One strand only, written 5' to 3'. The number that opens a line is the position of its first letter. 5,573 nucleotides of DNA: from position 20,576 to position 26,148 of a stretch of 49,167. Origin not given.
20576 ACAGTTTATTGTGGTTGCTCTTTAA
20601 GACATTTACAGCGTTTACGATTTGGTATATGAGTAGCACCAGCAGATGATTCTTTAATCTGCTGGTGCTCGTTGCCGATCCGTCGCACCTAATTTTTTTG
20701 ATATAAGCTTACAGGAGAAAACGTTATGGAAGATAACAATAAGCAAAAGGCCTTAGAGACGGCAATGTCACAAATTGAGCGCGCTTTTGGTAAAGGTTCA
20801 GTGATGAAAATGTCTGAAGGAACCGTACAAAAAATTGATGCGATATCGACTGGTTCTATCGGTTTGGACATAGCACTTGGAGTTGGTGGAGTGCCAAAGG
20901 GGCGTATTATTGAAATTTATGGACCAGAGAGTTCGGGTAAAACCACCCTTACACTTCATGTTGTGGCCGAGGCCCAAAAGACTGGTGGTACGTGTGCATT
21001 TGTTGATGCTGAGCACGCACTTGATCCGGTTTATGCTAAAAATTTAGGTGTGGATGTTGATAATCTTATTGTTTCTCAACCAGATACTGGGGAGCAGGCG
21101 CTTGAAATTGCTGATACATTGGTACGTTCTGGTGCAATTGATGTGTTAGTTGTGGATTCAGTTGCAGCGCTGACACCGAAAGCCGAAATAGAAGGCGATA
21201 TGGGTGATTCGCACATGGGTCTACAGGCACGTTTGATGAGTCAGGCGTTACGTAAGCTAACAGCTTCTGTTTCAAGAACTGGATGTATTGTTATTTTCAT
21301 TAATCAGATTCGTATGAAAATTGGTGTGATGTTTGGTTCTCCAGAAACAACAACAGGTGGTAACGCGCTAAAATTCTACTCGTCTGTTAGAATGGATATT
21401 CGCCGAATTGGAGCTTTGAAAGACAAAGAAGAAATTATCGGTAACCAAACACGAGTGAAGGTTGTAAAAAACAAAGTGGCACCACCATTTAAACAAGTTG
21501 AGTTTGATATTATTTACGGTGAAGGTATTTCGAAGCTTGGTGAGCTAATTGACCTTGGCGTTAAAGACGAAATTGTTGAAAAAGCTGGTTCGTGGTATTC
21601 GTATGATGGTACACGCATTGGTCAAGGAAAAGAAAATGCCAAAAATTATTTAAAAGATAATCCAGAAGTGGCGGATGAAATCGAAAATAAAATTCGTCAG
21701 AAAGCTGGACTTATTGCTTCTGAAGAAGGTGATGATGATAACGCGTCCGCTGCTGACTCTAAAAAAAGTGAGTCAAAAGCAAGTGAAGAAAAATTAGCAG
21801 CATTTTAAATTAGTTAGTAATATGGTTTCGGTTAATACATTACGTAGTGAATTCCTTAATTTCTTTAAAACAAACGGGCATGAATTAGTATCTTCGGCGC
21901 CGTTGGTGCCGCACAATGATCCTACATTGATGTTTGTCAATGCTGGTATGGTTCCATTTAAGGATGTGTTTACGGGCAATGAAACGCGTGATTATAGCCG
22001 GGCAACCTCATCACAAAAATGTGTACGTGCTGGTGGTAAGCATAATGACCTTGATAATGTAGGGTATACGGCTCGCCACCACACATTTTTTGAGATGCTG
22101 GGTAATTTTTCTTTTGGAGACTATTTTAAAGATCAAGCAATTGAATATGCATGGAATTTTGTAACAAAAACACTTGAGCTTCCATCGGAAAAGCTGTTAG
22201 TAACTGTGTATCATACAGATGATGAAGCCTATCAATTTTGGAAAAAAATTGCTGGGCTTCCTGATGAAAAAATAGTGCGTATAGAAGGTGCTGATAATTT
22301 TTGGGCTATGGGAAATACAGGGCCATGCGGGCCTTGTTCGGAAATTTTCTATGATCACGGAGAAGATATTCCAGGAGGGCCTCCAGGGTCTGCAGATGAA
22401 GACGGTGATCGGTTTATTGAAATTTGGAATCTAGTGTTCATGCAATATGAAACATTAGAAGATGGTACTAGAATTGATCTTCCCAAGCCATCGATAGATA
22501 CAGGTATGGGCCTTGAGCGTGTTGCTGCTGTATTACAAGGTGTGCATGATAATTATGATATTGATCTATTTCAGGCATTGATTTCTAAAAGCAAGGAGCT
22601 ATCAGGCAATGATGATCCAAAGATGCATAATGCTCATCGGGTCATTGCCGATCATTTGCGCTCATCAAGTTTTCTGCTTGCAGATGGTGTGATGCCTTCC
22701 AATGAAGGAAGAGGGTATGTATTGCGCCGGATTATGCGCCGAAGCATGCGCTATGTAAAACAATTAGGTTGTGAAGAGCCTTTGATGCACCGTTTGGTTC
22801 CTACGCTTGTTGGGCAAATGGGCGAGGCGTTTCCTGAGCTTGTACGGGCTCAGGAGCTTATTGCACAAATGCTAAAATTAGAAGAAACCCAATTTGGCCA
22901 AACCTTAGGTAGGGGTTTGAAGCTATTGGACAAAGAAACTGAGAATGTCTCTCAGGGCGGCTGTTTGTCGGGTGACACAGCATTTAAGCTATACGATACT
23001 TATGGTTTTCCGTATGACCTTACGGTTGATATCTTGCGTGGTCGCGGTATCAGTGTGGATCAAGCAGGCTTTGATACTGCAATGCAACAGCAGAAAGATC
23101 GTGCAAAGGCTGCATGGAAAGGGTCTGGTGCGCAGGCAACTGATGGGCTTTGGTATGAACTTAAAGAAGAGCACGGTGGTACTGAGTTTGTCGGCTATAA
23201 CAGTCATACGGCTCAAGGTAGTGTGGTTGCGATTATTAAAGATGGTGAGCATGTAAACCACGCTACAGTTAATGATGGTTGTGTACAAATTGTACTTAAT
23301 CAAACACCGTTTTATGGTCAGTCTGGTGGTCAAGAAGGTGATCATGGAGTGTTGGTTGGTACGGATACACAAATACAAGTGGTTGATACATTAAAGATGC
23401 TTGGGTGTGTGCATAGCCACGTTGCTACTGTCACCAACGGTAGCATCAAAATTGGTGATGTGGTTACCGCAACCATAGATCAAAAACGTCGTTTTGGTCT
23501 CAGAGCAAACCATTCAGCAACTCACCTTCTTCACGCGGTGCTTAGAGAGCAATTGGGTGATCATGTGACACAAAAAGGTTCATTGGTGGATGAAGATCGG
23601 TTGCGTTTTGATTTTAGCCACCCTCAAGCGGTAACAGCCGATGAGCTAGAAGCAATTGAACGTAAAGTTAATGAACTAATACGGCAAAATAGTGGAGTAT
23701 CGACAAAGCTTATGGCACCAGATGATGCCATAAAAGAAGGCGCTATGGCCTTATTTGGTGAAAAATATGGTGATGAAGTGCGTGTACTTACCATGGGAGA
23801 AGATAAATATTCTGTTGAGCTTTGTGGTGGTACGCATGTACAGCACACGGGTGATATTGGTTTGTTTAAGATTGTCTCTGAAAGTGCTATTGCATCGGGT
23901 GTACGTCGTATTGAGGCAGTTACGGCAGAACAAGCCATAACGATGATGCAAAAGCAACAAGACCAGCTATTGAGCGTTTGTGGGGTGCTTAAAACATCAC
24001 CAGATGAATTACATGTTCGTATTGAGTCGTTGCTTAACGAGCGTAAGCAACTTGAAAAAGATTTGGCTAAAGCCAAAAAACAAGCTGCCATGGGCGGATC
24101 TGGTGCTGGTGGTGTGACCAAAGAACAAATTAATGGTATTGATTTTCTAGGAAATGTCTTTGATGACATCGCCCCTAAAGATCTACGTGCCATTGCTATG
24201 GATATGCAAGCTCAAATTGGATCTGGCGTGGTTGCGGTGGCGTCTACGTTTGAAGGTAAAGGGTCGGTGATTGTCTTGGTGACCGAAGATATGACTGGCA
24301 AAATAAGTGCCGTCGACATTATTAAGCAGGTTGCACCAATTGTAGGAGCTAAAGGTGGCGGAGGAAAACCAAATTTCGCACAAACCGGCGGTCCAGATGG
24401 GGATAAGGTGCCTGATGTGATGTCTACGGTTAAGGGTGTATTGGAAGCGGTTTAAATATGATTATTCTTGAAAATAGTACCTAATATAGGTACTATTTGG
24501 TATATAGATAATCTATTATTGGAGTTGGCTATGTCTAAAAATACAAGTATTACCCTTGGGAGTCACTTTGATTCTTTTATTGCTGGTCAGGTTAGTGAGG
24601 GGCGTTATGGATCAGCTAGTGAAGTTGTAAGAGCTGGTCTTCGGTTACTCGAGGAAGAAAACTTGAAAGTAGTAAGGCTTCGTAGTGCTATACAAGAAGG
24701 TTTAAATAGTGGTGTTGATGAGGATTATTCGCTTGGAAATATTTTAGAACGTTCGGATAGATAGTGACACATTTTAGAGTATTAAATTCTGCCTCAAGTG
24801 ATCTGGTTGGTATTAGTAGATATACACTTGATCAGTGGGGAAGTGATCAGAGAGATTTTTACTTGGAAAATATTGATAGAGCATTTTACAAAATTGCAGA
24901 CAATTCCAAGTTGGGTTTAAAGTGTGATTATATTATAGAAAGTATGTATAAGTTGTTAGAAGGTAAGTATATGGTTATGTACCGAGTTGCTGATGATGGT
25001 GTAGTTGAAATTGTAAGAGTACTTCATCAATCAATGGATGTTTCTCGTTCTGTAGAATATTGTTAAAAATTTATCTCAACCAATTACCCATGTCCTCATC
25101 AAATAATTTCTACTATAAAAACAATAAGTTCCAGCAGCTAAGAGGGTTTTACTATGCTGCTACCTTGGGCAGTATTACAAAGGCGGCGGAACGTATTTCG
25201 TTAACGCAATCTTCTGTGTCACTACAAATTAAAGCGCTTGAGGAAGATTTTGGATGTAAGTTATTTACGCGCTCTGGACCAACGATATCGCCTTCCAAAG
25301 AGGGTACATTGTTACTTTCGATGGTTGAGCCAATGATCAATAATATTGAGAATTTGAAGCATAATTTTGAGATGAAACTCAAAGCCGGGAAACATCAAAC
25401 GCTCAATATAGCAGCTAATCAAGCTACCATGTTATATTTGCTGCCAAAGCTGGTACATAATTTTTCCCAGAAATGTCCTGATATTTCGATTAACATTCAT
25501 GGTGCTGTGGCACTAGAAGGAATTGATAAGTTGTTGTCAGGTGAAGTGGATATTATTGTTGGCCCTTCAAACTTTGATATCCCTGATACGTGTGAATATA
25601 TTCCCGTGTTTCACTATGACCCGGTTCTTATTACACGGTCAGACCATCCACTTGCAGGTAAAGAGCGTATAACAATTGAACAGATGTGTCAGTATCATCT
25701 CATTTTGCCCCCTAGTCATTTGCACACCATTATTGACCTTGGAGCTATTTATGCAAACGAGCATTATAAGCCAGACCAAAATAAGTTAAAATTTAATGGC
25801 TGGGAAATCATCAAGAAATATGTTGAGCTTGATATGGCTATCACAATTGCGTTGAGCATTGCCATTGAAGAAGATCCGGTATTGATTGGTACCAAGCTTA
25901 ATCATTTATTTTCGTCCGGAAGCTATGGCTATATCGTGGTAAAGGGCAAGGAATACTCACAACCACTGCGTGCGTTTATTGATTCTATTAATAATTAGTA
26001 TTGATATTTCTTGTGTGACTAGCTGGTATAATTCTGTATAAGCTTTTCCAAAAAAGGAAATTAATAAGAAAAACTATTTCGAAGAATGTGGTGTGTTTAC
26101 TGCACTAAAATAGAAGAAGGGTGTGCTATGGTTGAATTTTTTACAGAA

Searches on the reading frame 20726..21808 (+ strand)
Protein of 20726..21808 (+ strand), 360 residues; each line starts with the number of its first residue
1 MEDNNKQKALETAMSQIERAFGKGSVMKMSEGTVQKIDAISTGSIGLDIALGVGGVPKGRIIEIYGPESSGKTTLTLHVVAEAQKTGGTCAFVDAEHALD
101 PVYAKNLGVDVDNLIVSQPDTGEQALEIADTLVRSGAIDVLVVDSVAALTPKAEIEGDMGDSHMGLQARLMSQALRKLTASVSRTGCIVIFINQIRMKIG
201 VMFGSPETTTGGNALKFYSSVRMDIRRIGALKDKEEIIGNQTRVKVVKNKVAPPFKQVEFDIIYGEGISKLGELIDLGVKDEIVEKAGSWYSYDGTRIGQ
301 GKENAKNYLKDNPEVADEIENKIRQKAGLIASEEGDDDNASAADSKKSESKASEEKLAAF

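Call 60: search_protein_families(library=pfam, proteins=[window:20726-21808:+], max_evalue=0.00001)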
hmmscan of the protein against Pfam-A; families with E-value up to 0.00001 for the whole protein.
window:20726-21808:+ (360 aa): 4 families
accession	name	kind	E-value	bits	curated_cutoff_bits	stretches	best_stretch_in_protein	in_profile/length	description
PF00154.27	RecA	-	3.4e-146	486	27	1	8-269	1-262/262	recA bacterial DNA recombination protein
PF21096.2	RecA_C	-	2.8e-28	98.2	27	1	272-327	1-56/57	RecA C-terminal domain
PF08423.17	Rad51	-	6.5e-10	39.1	22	1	36-227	4-211/244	Rad51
PF06745.19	ATPase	-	1.2e-07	31.8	26.6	1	41-197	2-166/231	KaiC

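Call 73: list_cluster_members(proteins=[window:20726-21808:+, window:21822-24455:+, window:41339-43552:-, window:45146-46093:-, window:12413-13423:-])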
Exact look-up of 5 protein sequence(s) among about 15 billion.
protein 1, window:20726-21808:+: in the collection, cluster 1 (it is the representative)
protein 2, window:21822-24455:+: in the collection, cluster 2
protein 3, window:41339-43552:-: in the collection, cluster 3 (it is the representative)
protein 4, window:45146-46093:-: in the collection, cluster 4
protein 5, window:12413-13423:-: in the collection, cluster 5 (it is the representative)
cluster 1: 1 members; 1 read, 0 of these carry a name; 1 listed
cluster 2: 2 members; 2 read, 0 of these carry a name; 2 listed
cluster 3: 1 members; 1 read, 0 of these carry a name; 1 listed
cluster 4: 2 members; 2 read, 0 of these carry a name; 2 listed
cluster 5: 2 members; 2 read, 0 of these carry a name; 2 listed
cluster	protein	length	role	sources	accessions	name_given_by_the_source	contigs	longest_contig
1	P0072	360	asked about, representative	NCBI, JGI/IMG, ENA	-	-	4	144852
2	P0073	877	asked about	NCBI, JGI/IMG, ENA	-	-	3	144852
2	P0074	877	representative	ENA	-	-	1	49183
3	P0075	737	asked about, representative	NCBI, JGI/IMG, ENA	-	-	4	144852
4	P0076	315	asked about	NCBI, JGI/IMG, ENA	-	-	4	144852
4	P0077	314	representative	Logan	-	-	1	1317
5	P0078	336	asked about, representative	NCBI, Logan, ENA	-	-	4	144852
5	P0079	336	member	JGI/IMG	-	-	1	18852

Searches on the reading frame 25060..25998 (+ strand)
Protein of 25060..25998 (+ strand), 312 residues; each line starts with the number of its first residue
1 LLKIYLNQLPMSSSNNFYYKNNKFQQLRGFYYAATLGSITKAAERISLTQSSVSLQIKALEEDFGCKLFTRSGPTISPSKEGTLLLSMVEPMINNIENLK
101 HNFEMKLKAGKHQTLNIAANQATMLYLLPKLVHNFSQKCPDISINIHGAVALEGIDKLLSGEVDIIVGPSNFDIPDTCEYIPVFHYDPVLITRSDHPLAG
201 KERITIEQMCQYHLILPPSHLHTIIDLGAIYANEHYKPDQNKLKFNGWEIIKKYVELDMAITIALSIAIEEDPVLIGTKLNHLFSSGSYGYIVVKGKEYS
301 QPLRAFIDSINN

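Call 60: search_protein_families(library=pfam, proteins=[window:25060-25998:+], max_evalue=0.00001)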
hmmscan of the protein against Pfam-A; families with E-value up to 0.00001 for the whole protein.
window:25060-25998:+ (312 aa): 2 families
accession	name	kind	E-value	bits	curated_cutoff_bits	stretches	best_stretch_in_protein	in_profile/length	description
PF03466.25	LysR_substrate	-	1.3e-25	90.5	28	1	109-310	2-204/209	LysR substrate binding domain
PF00126.33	HTH_1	-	4.3e-17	62.2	26.6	1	24-82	1-59/60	Bacterial regulatory helix-turn-helix protein, lysR family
